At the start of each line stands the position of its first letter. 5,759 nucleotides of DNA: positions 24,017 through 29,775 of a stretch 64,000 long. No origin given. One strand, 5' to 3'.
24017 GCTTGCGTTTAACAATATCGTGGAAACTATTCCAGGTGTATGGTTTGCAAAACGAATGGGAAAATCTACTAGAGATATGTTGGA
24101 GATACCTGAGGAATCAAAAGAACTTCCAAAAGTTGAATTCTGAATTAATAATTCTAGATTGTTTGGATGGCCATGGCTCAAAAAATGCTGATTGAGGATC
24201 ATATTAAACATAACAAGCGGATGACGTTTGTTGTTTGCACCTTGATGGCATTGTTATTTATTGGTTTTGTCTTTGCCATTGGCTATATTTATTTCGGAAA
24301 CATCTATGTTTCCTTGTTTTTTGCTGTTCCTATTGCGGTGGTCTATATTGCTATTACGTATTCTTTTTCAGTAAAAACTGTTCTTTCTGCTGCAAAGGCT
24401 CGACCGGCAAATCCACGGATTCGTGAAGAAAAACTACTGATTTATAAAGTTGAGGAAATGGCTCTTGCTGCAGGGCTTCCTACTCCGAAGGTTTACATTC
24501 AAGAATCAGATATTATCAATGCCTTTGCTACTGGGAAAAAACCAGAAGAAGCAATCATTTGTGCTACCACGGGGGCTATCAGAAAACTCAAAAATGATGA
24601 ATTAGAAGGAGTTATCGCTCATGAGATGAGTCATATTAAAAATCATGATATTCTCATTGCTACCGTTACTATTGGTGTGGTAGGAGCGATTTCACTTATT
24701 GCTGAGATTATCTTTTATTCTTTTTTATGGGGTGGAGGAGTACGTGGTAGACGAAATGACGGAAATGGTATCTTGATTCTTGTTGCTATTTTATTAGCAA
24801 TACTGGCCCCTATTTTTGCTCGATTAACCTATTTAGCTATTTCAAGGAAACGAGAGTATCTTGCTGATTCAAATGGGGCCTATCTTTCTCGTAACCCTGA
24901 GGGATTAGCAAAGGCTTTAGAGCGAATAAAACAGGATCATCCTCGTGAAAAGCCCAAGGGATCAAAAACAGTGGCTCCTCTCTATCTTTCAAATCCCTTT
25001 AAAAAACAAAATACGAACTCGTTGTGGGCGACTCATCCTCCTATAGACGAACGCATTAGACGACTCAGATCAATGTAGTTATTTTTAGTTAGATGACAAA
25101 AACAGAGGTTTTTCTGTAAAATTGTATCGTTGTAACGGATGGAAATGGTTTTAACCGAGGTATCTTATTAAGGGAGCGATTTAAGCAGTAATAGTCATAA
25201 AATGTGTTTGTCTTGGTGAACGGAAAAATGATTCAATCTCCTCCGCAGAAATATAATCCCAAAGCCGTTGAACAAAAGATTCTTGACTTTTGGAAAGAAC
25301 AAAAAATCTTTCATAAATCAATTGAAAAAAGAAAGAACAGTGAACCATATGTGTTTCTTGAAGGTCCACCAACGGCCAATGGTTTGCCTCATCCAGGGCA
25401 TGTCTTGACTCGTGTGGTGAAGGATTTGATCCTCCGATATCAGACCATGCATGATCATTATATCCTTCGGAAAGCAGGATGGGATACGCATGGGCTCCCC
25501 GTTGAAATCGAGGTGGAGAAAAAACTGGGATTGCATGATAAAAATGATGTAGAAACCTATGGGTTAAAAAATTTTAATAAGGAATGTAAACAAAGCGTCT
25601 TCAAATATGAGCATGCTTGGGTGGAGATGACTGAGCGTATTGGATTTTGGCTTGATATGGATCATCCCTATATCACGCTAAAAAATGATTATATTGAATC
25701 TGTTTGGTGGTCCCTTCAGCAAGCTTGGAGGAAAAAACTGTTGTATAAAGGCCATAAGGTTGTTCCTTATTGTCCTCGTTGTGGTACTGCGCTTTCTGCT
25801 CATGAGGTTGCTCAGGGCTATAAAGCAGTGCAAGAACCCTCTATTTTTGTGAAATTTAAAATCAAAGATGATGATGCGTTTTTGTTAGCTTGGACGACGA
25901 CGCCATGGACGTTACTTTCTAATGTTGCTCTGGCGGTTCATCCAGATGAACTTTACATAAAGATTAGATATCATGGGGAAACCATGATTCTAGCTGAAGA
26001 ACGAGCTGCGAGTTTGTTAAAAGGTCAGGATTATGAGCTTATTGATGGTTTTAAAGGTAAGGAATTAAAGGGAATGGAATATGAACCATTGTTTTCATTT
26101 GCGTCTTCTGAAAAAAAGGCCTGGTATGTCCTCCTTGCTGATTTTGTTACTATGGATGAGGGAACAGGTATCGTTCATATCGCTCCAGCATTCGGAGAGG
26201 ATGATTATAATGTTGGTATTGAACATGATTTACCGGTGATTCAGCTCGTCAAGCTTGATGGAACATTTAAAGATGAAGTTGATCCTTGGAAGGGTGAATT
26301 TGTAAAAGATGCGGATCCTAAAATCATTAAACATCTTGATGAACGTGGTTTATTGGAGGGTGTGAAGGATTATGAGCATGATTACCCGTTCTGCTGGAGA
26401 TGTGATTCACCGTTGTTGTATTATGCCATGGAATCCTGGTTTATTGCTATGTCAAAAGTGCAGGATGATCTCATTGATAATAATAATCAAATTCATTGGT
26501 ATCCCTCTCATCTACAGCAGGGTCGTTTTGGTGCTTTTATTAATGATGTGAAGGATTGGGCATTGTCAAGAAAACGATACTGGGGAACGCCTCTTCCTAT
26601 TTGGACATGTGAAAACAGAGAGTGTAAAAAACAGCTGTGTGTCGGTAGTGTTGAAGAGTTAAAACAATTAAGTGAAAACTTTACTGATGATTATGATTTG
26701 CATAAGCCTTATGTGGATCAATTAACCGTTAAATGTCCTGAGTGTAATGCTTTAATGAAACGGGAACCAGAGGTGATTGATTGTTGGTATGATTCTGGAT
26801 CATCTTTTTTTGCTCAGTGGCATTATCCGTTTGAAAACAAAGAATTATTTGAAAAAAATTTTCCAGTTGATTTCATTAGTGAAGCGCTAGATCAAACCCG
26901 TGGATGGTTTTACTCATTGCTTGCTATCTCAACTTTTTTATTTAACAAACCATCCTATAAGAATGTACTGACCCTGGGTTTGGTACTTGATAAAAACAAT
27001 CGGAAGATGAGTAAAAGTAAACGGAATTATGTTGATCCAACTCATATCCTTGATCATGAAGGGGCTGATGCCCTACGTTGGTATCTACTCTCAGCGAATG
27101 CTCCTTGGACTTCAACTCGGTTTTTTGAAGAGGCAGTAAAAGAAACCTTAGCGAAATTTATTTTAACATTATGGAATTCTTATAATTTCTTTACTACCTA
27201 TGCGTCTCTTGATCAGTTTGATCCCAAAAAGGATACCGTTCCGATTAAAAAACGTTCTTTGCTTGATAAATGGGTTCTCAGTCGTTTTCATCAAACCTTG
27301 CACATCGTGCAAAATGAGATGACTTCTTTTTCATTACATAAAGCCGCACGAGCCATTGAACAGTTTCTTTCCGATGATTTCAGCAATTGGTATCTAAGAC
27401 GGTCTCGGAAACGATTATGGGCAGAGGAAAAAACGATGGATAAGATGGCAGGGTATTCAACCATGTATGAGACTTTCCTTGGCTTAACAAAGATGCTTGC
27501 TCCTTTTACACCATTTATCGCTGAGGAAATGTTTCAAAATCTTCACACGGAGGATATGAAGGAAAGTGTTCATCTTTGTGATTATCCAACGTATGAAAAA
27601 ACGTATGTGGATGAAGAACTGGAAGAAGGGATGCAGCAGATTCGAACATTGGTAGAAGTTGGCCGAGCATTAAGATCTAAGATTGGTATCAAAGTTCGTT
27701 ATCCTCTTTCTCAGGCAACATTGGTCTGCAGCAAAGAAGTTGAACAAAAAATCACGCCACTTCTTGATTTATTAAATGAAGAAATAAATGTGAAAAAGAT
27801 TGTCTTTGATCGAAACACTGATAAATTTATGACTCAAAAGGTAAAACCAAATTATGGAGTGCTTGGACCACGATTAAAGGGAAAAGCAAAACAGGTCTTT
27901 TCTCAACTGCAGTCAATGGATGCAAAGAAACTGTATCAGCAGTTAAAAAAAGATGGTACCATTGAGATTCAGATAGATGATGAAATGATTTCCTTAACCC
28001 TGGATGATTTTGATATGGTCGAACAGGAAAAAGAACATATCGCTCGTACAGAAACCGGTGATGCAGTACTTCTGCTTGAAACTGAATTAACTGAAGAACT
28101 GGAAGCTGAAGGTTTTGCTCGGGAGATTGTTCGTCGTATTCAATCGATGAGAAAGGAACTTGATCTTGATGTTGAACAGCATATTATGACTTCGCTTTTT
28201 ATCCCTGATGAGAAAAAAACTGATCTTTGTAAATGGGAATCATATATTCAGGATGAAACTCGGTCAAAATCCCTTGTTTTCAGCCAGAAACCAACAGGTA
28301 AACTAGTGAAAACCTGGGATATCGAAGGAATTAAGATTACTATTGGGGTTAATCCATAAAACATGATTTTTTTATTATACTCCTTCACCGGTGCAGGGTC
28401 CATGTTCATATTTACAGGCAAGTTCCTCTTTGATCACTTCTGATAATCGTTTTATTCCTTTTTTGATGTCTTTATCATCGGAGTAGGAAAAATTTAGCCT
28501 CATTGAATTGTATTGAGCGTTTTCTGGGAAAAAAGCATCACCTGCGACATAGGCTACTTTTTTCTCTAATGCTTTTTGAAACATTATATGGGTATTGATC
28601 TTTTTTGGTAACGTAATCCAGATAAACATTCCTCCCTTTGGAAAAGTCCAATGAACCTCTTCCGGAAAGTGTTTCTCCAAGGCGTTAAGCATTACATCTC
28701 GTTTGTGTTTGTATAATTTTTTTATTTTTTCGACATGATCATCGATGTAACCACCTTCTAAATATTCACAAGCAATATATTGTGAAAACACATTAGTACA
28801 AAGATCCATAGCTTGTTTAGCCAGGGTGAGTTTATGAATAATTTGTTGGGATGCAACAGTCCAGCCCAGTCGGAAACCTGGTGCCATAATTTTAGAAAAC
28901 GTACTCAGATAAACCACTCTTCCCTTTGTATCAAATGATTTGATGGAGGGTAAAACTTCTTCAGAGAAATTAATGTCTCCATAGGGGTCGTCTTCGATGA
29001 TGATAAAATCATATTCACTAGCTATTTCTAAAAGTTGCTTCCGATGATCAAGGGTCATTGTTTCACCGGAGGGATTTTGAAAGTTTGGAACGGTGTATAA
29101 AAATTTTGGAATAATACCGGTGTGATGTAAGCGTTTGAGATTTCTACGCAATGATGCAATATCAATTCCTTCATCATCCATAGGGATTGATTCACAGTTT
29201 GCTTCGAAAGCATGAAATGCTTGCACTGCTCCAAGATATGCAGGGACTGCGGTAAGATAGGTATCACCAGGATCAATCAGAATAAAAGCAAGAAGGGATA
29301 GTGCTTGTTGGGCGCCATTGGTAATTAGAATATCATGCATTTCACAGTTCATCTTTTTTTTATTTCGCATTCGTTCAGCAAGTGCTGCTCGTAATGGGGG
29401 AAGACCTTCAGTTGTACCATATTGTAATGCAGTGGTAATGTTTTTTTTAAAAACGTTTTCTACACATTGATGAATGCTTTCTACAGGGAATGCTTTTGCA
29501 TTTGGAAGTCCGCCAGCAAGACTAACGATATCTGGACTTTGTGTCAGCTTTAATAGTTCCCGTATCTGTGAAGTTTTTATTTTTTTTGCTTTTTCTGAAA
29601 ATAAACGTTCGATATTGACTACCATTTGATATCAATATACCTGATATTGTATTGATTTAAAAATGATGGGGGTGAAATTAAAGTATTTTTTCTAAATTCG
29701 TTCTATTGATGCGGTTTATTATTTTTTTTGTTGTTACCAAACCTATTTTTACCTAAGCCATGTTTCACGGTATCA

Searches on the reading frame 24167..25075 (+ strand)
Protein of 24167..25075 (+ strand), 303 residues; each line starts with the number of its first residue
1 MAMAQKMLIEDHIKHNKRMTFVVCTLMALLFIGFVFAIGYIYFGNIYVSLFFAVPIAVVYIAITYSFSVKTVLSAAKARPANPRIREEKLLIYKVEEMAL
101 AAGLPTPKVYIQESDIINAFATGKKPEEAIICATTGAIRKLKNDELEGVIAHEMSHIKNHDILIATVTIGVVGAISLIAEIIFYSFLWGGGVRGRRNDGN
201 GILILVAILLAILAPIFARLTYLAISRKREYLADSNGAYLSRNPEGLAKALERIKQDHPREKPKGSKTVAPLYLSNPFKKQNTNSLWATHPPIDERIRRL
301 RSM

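Call 55: search_protein_families(library=pfam, proteins=[window:24167-25075:+], max_evalue=0.00001)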
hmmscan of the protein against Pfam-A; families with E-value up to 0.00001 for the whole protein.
window:24167-25075:+ (303 aa): 1 family
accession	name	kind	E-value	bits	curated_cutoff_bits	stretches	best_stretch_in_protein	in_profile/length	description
PF01435.24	Peptidase_M48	-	1.3e-29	103.8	20.3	1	91-302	7-184/186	Peptidase family M48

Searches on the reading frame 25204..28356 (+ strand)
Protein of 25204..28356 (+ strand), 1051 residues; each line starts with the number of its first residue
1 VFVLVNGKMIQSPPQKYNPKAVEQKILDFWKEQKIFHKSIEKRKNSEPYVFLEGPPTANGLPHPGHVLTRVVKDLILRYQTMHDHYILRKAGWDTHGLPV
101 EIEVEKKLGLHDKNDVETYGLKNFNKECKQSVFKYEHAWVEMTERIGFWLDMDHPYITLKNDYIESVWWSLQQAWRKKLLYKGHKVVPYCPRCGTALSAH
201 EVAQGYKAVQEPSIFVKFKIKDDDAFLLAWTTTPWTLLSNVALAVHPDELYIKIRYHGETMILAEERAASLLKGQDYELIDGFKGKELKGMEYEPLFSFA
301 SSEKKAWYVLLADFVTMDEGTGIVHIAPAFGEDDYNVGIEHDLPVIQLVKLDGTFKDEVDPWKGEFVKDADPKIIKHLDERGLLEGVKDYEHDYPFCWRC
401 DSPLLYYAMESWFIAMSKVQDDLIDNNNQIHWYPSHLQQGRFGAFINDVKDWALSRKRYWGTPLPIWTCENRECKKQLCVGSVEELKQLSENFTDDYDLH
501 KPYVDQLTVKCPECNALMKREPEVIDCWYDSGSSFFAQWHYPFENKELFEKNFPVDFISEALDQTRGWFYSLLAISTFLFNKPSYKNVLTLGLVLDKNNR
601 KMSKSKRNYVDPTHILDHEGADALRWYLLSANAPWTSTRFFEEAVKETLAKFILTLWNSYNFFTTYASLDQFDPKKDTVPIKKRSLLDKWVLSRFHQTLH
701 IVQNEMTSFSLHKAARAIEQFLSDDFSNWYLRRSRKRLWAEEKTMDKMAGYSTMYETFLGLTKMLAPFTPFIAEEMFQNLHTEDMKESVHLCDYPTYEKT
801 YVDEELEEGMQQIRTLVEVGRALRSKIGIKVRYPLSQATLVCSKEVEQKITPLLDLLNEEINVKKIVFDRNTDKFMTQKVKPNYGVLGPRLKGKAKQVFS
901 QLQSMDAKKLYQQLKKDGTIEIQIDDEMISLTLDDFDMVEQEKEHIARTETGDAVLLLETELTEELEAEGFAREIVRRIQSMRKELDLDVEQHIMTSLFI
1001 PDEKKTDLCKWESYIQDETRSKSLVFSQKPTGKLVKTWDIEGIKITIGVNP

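Call 55: search_protein_families(library=pfam, proteins=[window:25204-28356:+], max_evalue=0.00001)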
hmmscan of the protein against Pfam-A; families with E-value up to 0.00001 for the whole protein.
window:25204-28356:+ (1051 aa): 4 families
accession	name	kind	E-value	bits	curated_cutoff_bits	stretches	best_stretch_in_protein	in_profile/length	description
PF00133.28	tRNA-synt_1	-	2.1e-124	415.9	22.7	1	25-632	1-406/414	tRNA synthetases class I (I, L, M and V)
PF19302.4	DUF5915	-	3.3e-41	141.4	27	1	855-1049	2-192/195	Domain of unknown function (DUF5915)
PF08264.19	Anticodon_1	-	1.9e-36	125.6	25.1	1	688-835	1-144/148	Anticodon-binding domain of tRNA ligase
PF09334.17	tRNA-synt_1g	-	7.8e-18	64.8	20.1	1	58-194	10-143/391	tRNA synthetases class I (M)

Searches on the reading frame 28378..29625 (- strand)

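Call 55: search_protein_families(library=pfam, proteins=[window:28378-29625:-], max_evalue=0.00001)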
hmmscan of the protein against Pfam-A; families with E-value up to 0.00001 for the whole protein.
window:28378-29625:- (416 aa): 2 families
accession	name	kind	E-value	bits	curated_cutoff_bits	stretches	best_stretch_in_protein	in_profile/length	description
PF00155.27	Aminotran_1_2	-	6.7e-37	127.9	19.7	1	54-394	18-361/361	Aminotransferase class I and II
PF12897.13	Asp_aminotransf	-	4.1e-11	42.8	27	1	120-370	124-379/421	Aspartate amino-transferase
